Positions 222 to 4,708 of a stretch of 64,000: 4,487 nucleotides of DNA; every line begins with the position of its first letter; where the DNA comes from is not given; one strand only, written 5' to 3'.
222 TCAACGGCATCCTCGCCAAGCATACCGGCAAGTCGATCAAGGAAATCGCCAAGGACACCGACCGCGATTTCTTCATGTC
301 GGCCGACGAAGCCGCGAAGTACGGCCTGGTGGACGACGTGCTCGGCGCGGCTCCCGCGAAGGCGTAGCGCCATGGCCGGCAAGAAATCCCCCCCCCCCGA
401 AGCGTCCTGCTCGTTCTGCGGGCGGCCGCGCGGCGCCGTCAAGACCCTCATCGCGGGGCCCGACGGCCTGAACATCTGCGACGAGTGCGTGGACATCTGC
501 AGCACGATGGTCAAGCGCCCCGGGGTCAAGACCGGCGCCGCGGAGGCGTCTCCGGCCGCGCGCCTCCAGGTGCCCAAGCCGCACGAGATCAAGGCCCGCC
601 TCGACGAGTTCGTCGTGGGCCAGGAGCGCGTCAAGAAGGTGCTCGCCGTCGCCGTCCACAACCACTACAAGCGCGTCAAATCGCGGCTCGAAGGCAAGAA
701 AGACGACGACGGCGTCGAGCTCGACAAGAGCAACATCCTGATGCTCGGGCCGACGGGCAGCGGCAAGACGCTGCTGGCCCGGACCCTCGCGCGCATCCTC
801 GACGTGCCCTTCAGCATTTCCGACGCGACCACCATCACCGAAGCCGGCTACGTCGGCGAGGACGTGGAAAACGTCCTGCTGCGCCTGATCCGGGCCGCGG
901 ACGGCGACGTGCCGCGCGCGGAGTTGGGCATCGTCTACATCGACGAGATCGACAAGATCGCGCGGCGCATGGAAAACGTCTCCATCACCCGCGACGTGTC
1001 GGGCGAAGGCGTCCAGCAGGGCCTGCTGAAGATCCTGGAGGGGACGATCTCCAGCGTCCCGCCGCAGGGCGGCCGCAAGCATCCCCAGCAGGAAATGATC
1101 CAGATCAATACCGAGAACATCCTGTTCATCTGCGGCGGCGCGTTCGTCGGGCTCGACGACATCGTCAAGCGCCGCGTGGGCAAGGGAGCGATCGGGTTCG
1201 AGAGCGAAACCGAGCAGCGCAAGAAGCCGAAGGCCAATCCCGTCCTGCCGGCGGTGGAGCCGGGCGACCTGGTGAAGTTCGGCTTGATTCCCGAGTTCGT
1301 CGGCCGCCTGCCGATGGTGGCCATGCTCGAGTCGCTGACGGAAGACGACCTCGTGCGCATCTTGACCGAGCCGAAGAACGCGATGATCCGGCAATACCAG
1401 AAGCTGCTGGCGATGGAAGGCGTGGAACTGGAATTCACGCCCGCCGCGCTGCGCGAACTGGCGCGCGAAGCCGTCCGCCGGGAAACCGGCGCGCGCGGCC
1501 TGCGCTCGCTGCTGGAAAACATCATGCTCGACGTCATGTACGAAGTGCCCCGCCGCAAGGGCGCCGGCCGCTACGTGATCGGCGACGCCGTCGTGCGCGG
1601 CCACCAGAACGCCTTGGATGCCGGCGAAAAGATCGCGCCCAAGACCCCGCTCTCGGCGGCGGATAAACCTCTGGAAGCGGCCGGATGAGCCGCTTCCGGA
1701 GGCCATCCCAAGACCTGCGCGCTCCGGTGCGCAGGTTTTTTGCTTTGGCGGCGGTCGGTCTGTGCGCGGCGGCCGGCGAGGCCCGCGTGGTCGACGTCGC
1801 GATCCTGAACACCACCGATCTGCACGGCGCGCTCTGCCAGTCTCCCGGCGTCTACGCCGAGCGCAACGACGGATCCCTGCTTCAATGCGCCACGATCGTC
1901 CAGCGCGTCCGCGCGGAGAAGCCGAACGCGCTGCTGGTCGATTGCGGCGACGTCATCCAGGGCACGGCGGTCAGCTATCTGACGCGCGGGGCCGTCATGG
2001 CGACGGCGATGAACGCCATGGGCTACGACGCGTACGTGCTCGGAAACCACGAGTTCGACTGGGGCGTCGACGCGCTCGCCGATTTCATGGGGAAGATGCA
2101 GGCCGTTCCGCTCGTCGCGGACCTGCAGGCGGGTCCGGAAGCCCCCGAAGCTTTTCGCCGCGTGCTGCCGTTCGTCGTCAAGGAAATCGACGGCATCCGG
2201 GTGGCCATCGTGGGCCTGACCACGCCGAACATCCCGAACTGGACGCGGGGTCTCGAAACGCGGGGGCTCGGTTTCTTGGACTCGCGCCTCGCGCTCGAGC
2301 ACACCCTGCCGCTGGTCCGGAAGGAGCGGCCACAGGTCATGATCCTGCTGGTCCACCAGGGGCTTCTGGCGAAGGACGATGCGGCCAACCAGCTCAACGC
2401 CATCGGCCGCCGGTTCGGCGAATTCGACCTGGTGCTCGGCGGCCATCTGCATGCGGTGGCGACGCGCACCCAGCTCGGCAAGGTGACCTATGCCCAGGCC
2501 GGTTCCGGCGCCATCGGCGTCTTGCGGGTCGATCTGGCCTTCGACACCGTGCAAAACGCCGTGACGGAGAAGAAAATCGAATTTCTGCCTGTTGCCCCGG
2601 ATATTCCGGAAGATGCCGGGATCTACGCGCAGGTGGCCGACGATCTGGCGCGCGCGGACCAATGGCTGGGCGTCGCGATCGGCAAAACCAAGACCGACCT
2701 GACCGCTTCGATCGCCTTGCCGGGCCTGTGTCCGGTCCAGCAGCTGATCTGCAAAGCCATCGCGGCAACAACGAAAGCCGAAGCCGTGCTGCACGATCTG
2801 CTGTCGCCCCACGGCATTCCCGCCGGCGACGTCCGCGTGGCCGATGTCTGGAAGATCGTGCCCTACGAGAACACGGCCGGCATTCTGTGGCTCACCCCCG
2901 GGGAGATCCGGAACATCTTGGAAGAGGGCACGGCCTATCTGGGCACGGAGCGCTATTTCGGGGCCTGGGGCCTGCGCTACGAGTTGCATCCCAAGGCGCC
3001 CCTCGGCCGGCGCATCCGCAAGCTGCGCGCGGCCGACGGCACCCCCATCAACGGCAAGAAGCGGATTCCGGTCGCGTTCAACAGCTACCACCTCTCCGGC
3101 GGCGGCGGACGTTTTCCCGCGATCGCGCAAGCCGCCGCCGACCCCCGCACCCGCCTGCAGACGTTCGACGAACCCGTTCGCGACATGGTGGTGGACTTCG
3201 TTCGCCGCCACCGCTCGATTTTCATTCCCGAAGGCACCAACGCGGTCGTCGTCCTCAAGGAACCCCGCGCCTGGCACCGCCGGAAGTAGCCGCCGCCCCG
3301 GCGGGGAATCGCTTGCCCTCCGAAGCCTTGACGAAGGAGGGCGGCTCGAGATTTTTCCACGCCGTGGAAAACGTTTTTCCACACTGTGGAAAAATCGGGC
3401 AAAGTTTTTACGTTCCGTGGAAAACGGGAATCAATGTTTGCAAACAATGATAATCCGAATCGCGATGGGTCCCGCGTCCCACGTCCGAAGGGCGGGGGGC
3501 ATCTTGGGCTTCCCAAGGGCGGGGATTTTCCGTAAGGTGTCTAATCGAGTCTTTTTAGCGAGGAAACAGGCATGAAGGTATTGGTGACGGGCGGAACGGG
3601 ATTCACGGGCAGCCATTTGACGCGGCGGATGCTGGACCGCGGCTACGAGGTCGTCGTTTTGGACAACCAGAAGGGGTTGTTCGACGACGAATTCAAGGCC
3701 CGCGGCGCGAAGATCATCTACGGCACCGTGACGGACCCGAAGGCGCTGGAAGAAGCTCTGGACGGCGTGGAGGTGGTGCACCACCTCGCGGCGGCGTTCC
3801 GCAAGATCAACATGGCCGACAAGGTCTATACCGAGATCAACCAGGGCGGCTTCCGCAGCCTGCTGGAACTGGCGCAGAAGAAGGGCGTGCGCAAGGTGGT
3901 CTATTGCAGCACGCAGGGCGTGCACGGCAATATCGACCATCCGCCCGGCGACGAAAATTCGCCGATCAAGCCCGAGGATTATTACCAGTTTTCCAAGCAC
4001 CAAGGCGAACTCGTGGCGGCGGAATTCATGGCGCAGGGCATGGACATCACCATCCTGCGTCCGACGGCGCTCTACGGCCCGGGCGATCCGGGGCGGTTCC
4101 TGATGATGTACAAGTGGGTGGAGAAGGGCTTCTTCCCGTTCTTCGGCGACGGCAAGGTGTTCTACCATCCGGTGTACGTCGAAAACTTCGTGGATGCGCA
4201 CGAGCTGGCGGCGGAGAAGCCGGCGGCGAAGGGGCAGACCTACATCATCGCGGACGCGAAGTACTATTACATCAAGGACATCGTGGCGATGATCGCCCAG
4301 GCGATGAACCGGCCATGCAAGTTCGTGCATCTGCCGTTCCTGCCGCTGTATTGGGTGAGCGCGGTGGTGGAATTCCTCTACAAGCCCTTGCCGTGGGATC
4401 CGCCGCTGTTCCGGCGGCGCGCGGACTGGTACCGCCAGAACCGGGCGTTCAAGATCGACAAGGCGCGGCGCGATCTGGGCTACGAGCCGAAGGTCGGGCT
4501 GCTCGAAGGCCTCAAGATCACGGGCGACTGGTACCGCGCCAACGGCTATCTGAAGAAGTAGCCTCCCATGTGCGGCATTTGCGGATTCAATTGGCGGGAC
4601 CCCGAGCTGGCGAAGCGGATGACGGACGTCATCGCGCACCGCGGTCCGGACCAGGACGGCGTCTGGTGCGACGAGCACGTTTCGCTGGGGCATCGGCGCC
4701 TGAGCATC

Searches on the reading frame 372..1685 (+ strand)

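Call 52: search_protein_families(library=pfam, proteins=[window:372-1685:+], max_evalue=0.0001)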
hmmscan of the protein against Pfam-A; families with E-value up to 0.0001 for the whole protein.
window:372-1685:+ (438 aa): 8 families
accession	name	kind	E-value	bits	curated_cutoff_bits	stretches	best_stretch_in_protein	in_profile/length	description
PF07724.20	AAA_2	-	4e-31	108.7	27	1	119-315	3-165/166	AAA domain (Cdc48 subfamily)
PF06689.19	zf-C4_ClpX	-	1.1e-15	57.7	27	1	12-48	2-38/39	ClpX C4-type zinc finger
PF00004.35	AAA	-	7.1e-13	49.6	21.2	1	122-239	1-99/131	ATPase family associated with various cellular activities (AAA)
PF10431.15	ClpB_D2-small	-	2.1e-12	47.3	21.9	1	322-392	1-67/81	C-terminal, D2-small domain, of ClpB protein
PF01078.27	Mg_chelatase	-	1.6e-06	28.1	20.3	0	120-144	23-47/207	Magnesium chelatase, subunit ChlI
PF05496.18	RuvB_N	-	9.5e-06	25.9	27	1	76-203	5-103/159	Holliday junction DNA helicase RuvB P-loop domain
PF00493.29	MCM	-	3.1e-05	23.6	23.3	1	78-200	23-137/224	MCM P-loop domain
PF07728.20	AAA_5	-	5.4e-05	23.7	22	0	121-198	1-80/139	AAA domain (dynein-related subfamily)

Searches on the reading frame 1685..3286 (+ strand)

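Call 52: search_protein_families(library=pfam, proteins=[window:1685-3286:+], max_evalue=0.0001)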
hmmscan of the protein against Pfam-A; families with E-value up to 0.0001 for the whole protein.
window:1685-3286:+ (534 aa): 3 families
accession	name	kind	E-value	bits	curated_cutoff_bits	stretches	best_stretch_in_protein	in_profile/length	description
PF02872.23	5_nucleotid_C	-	9.2e-18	65.3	23.6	1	332-481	2-157/158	5'-nucleotidase, C-terminal domain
PF00149.33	Metallophos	-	5.8e-09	37.1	21.5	1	40-257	3-190/191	Calcineurin-like phosphoesterase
PF09587.15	PGA_cap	-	2e-05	24.7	27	1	104-258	68-233/255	Bacterial capsule synthesis protein PGA_cap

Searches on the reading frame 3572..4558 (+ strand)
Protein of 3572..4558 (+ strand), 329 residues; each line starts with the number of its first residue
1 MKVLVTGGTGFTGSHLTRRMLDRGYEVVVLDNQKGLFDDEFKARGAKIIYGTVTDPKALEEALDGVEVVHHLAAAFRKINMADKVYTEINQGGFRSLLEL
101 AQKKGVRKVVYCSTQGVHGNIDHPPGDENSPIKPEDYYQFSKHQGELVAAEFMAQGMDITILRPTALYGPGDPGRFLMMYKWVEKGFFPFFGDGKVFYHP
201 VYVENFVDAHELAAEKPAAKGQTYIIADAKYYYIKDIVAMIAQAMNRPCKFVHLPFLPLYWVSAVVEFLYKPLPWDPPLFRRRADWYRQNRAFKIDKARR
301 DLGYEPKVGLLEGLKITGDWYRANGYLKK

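Call 52: search_protein_families(library=pfam, proteins=[window:3572-4558:+], max_evalue=0.0001)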
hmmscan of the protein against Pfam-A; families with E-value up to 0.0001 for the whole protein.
window:3572-4558:+ (329 aa): 9 families
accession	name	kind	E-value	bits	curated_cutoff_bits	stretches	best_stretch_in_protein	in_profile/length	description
PF01370.27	Epimerase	-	1.7e-40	139.4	20.9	1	3-226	1-239/240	NAD dependent epimerase/dehydratase family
PF01073.25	3Beta_HSD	-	1.8e-33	116.2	22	1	4-236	1-250/280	3-beta hydroxysteroid dehydrogenase/isomerase family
PF16363.11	GDP_Man_Dehyd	-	4.5e-25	89.3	27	1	4-316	1-331/332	GDP-mannose 4,6 dehydratase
PF13460.12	NAD_binding_10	-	9.9e-19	68.4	27.2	1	7-170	1-149/184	NAD(P)H-binding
PF07993.18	NAD_binding_4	-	9.5e-14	51.6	20.1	1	56-175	79-215/258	Male sterility protein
PF04321.23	RmlD_sub_bind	-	2.6e-13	50.1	27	1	1-175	1-159/287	RmlD substrate binding domain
PF05368.20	NmrA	-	5.9e-12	46.2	27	1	2-116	4-109/298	NmrA-like family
PF02719.21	Polysacc_synt_2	-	9.2e-09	35.3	20.2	1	3-114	1-128/293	Polysaccharide biosynthesis protein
PF02254.24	TrkA_N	-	3.7e-05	24.5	23.8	1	8-75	5-69/116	TrkA-N domain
